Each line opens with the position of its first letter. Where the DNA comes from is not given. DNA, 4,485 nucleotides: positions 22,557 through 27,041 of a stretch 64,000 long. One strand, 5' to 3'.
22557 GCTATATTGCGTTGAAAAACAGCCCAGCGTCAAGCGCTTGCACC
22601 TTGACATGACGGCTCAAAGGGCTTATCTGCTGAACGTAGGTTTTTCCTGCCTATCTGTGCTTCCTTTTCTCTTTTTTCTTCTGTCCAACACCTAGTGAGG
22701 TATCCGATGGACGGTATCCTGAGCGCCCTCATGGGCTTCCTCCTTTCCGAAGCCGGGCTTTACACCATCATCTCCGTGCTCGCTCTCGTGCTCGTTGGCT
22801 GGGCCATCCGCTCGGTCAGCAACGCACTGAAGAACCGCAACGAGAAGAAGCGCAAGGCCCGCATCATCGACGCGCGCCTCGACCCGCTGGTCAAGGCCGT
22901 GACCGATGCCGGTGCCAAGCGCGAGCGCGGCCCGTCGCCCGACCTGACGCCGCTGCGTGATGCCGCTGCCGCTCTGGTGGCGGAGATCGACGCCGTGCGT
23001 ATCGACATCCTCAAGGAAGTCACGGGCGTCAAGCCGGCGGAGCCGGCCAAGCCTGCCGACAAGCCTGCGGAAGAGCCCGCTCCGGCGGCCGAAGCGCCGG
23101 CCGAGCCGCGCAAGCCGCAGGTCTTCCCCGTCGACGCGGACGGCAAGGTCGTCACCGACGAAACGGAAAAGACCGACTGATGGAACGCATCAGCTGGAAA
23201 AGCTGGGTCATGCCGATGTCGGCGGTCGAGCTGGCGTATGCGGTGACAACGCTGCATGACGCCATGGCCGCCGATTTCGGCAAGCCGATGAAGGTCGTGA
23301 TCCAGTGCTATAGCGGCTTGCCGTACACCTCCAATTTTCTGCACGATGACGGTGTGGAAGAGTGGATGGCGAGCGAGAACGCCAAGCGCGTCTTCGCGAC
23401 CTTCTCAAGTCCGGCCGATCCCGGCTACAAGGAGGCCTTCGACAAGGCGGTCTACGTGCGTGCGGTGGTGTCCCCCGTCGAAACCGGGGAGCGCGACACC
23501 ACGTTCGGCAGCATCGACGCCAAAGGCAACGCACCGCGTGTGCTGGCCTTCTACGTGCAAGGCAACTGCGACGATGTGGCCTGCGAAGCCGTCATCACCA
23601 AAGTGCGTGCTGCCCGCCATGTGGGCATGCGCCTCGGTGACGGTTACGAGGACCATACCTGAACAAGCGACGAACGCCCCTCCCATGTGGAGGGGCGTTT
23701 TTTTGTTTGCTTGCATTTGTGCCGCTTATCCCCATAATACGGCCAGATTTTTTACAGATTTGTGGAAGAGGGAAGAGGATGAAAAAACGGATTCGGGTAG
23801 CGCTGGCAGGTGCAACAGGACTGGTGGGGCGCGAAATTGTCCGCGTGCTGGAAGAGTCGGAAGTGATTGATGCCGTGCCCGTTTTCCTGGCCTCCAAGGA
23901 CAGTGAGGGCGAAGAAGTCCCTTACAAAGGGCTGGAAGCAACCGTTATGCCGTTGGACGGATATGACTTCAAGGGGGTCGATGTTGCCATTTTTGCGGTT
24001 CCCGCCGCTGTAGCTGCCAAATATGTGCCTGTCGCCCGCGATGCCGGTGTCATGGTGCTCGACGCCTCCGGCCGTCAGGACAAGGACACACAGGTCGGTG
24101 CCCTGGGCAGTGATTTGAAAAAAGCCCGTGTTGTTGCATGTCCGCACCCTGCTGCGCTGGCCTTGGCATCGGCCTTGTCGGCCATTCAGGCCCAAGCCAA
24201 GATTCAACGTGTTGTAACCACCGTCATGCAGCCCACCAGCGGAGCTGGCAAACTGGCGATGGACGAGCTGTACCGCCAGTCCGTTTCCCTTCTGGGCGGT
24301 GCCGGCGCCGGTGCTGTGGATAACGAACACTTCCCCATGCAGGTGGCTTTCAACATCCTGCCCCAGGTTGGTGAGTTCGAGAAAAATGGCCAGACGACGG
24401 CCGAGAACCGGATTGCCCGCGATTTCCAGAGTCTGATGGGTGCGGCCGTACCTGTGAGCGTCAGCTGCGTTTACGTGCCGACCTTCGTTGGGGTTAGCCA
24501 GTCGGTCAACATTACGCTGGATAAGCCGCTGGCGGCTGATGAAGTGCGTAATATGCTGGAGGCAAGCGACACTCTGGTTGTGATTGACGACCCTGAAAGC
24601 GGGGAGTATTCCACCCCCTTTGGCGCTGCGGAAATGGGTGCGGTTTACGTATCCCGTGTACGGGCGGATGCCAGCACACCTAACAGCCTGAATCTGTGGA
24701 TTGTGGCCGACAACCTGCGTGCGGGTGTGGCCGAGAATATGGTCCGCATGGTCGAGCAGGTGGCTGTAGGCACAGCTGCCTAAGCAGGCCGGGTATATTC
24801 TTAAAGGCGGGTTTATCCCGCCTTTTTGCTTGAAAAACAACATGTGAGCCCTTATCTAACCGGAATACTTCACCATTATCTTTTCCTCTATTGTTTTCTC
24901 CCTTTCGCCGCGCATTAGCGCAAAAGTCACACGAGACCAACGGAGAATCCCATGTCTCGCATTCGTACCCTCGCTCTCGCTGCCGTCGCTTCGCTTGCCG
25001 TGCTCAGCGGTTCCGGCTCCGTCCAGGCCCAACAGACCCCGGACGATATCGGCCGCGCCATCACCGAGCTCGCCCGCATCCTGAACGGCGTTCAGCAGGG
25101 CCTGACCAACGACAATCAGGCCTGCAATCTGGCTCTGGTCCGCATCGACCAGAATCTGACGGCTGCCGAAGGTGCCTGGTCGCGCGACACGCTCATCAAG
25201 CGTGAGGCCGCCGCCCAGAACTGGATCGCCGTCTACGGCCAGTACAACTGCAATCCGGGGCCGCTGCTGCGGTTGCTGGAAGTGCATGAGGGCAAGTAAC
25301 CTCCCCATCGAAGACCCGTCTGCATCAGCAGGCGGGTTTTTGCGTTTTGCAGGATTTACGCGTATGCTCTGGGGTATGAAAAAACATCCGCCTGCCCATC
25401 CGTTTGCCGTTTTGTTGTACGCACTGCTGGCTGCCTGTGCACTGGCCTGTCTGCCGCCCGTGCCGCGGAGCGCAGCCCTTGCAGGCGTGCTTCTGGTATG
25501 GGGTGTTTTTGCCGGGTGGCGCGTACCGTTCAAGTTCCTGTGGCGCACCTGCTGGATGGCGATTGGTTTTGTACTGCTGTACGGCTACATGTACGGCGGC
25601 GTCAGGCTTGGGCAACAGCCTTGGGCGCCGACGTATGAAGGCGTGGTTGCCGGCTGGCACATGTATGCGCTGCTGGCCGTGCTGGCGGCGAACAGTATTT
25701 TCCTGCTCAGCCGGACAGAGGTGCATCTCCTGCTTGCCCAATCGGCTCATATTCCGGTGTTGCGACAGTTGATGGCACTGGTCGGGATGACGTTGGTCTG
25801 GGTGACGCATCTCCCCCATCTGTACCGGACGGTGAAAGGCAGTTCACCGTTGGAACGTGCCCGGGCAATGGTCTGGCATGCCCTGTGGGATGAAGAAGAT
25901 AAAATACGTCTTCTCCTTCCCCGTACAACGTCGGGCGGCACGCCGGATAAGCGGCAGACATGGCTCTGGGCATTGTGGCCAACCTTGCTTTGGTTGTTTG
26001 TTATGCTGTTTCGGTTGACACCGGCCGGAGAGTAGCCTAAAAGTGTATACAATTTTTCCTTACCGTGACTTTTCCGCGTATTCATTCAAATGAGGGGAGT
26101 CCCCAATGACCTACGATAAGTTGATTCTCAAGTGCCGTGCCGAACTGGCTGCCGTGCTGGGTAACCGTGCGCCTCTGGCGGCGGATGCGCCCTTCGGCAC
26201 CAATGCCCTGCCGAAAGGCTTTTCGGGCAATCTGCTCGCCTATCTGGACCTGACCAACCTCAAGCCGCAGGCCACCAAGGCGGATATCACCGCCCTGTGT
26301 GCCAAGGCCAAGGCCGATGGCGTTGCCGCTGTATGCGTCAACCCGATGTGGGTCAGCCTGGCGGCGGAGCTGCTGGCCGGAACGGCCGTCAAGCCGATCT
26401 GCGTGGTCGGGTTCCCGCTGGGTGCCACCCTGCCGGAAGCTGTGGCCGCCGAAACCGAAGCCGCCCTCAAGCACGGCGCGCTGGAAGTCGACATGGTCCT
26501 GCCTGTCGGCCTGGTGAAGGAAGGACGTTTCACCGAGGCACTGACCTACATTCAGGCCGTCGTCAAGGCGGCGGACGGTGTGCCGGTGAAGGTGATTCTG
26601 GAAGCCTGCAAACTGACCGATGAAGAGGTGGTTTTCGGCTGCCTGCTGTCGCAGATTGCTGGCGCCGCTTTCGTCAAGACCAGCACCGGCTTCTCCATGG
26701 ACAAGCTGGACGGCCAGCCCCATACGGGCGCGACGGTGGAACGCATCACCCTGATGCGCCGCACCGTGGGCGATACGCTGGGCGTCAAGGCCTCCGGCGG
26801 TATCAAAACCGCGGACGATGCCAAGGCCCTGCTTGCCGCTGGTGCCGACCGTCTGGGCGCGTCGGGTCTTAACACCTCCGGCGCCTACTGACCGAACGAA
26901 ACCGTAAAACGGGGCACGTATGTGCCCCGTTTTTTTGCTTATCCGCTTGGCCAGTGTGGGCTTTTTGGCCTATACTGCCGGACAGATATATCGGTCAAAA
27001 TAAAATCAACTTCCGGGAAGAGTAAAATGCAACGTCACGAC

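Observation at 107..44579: Dispersed family of one- or two-gene inserts sharing codon bias, promoter type, pyrimidine-rich leader and private terminators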

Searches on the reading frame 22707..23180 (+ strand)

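Call 7: search_protein_families(library=pfam, proteins=[window:22707-23180:+], max_evalue=0.01)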
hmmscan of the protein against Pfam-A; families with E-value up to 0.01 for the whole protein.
window:22707-23180:+ (157 aa): 0 families

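Call 24: search_protein_families(library=phrogs, proteins=[window:22707-23180:+], max_evalue=0.01)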
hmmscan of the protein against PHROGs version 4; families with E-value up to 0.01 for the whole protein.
window:22707-23180:+ (157 aa): 0 families

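Call 25: search_protein_families(library=ncbifam, proteins=[window:22707-23180:+], max_evalue=0.01)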
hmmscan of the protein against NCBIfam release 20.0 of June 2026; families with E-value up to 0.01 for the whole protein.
window:22707-23180:+ (157 aa): 1 family
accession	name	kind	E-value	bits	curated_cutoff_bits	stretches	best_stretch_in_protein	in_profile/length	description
TIGR02583.1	DevR_archaea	exception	0.0088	15.3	212.6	0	16-74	184-243/284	type I-A CRISPR-associated protein Cas7/Csa2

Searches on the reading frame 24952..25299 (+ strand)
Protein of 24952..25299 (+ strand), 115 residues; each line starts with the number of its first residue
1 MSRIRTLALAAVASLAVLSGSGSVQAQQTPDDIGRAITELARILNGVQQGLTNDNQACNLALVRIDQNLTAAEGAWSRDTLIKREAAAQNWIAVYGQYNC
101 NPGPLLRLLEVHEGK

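Call 7: search_protein_families(library=pfam, proteins=[window:24952-25299:+], max_evalue=0.01)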
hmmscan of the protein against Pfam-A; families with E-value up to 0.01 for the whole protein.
window:24952-25299:+ (115 aa): 0 families

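Call 24: search_protein_families(library=phrogs, proteins=[window:24952-25299:+], max_evalue=0.01)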
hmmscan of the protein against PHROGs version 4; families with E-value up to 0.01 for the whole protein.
window:24952-25299:+ (115 aa): 1 family
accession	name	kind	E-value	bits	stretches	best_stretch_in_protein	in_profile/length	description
phrog_1938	-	unknown function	0.0086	16.9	1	1-69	1-55/190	-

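Call 25: search_protein_families(library=ncbifam, proteins=[window:24952-25299:+], max_evalue=0.01)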
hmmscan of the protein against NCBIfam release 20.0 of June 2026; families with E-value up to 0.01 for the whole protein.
window:24952-25299:+ (115 aa): 0 families

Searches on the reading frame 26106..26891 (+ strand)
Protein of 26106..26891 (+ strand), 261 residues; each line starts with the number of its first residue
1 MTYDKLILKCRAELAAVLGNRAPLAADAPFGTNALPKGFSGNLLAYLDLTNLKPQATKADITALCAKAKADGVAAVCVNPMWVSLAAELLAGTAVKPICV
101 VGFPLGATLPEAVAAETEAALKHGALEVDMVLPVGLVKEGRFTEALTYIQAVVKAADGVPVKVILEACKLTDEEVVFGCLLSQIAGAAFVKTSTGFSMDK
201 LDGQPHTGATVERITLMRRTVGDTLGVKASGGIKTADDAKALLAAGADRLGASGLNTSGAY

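Call 7: search_protein_families(library=pfam, proteins=[window:26106-26891:+], max_evalue=0.01)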
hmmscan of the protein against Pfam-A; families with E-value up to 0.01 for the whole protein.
window:26106-26891:+ (261 aa): 2 families
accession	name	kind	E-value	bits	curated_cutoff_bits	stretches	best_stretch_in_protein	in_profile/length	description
PF01791.15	DeoC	-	6.1e-15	55.9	23.8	1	47-254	6-219/229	DeoC/LacD family aldolase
PF01180.27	DHO_dh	-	0.0054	16.4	27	0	202-248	218-264/291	Dihydroorotate dehydrogenase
